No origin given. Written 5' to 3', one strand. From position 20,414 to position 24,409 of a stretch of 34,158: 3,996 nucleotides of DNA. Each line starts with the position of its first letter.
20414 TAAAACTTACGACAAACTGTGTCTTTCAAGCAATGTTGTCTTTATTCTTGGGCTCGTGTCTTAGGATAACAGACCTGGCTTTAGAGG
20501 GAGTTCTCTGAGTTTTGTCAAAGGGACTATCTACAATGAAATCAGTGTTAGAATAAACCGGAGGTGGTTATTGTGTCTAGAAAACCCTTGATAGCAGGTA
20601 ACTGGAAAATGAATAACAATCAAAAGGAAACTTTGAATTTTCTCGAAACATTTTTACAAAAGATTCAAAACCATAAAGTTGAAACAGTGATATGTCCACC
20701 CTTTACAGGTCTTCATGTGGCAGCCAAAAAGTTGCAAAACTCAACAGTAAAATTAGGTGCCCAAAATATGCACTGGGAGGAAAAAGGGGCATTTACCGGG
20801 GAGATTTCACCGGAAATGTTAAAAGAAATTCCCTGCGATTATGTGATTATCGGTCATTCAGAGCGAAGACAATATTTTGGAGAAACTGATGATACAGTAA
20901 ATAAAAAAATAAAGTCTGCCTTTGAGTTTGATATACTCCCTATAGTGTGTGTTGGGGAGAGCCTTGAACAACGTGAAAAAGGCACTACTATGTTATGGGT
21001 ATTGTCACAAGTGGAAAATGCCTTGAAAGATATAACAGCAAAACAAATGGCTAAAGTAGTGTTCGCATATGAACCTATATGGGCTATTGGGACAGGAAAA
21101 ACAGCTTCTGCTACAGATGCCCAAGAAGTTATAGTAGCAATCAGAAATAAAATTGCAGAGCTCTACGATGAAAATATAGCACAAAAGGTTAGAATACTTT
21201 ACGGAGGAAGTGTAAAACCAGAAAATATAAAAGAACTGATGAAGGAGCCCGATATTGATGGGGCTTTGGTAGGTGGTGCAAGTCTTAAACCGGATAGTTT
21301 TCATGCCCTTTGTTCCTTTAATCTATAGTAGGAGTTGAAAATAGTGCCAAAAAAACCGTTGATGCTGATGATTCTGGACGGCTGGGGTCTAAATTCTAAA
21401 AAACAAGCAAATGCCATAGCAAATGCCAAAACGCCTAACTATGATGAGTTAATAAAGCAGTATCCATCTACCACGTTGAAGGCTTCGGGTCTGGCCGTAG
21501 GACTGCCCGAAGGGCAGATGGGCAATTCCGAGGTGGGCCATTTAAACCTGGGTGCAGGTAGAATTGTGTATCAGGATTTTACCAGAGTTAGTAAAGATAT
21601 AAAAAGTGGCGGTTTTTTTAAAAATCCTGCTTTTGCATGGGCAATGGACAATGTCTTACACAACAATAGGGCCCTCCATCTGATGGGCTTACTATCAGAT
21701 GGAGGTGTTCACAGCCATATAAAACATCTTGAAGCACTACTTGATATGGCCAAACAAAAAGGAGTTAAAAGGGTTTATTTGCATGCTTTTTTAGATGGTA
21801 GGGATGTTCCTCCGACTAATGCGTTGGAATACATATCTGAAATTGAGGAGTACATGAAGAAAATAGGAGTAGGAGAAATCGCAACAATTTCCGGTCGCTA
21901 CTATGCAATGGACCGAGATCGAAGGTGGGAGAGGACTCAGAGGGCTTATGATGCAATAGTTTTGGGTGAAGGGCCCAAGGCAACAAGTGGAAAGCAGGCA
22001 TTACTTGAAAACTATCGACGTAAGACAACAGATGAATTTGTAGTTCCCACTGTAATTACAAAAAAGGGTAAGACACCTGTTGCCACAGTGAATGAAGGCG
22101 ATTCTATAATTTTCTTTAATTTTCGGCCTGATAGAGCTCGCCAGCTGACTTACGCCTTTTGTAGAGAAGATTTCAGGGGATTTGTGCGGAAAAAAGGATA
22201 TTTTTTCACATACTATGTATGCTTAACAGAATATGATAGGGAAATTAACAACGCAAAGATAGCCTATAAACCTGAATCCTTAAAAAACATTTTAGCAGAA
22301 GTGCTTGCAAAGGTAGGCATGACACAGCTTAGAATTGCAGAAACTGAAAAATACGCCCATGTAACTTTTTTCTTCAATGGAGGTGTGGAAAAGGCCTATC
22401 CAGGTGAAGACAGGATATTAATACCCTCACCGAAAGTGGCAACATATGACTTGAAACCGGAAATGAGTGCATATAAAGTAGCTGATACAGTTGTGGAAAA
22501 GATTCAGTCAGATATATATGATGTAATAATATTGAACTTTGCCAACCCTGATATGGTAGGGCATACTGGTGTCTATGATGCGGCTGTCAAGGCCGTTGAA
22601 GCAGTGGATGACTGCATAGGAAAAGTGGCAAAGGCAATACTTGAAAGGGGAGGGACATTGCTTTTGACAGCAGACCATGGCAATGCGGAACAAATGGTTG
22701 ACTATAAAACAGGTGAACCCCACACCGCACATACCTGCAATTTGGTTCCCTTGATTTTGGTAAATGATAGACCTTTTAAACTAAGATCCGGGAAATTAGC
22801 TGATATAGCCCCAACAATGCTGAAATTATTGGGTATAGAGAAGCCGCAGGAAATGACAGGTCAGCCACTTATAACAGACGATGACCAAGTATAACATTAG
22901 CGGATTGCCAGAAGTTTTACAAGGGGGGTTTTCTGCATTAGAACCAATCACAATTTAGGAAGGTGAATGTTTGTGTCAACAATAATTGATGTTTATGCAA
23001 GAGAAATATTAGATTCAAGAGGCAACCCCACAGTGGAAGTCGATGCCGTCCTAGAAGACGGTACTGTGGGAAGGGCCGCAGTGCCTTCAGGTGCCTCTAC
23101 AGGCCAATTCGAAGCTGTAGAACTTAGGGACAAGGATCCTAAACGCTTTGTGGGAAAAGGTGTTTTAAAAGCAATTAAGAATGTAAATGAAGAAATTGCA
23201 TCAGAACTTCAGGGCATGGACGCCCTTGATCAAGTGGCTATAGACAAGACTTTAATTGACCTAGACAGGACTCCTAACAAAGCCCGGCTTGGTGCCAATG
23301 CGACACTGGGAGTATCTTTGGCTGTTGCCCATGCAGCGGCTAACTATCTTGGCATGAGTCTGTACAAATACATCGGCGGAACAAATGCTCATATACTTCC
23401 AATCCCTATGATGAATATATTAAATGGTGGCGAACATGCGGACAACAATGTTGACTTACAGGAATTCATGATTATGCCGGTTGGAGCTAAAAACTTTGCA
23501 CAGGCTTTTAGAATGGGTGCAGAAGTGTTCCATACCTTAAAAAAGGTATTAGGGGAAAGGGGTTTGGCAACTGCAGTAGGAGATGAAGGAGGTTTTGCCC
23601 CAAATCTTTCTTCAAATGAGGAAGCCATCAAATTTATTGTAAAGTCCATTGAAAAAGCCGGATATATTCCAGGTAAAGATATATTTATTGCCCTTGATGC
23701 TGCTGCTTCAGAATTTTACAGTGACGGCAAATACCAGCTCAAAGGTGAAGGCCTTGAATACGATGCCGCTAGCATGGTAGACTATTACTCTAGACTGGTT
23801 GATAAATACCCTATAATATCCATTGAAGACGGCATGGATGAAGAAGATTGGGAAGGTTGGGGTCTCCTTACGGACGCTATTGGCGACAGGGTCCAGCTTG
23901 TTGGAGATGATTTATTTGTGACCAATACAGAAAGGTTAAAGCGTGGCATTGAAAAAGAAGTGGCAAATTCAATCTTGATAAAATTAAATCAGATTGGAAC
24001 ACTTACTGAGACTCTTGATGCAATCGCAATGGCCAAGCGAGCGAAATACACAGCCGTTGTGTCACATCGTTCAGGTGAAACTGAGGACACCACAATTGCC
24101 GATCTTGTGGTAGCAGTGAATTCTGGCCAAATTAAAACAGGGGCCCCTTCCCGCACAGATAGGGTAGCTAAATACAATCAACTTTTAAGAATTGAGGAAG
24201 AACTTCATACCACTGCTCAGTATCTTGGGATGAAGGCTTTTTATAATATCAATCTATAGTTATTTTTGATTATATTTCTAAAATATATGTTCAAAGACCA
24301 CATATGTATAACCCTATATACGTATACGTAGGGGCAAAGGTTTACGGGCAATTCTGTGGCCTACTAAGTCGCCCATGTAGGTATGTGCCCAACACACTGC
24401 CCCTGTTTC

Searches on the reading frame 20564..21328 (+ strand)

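Call 6: search_protein_families(library=pfam, proteins=[window:20564-21328:+])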
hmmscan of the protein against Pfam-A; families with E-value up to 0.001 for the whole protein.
window:20564-21328:+ (254 aa): 1 family
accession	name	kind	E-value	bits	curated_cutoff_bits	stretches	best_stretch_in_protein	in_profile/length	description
PF00121.24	TIM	-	3.5e-102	341.5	20.1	1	8-251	1-243/245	Triosephosphate isomerase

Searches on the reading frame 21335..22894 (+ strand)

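Call 6: search_protein_families(library=pfam, proteins=[window:21335-22894:+])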
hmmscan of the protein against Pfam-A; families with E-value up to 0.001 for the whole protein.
window:21335-22894:+ (519 aa): 3 families
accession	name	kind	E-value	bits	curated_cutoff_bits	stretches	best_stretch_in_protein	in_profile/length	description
PF01676.23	Metalloenzyme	-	3.3e-88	295.9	24.3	1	7-503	1-252/252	Metalloenzyme superfamily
PF06415.18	iPGM_N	-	6.8e-88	294.2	27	1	85-301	1-216/217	BPG-independent PGAM N-terminus (iPGM_N)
PF01663.27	Phosphodiest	-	2.3e-06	27.9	23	1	382-452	139-223/342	Type I phosphodiesterase / nucleotide pyrophosphatase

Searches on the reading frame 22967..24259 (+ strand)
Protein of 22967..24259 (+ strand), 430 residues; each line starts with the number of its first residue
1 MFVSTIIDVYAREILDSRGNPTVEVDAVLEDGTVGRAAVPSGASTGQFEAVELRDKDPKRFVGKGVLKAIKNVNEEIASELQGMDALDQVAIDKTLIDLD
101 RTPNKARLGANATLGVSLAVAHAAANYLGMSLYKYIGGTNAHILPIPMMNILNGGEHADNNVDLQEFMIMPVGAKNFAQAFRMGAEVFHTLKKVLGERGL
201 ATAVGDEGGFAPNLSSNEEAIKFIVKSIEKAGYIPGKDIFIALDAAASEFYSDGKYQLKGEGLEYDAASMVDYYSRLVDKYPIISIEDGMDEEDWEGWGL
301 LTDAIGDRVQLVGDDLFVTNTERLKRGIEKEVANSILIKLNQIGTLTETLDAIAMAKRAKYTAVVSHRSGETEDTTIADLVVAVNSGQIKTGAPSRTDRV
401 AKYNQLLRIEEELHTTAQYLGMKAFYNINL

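Call 6: search_protein_families(library=pfam, proteins=[window:22967-24259:+])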
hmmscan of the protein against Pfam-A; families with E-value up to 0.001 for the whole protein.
window:22967-24259:+ (430 aa): 2 families
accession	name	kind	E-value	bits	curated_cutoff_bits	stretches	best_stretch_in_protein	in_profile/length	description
PF00113.28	Enolase_C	-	2.1e-135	451.2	21.5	1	142-426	2-294/296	Enolase, C-terminal TIM barrel domain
PF03952.21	Enolase_N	-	7.6e-59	198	35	1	6-136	1-131/131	Enolase, N-terminal domain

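Call 63: list_cluster_members(proteins=[window:22967-24256:+, window:19151-20350:+, window:17032-18042:+, window:7549-9825:+, window:6780-7553:+])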
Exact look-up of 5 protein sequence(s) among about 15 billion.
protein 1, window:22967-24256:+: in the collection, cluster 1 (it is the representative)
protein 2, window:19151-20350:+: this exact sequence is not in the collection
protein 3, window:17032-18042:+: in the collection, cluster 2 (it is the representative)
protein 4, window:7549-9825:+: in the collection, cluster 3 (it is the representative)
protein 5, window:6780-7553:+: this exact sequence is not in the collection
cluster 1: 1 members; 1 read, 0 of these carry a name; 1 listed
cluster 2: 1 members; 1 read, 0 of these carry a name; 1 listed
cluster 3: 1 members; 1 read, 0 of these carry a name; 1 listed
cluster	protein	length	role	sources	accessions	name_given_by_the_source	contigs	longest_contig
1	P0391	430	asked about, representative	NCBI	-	-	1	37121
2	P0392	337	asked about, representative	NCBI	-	-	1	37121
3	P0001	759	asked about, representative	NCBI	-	-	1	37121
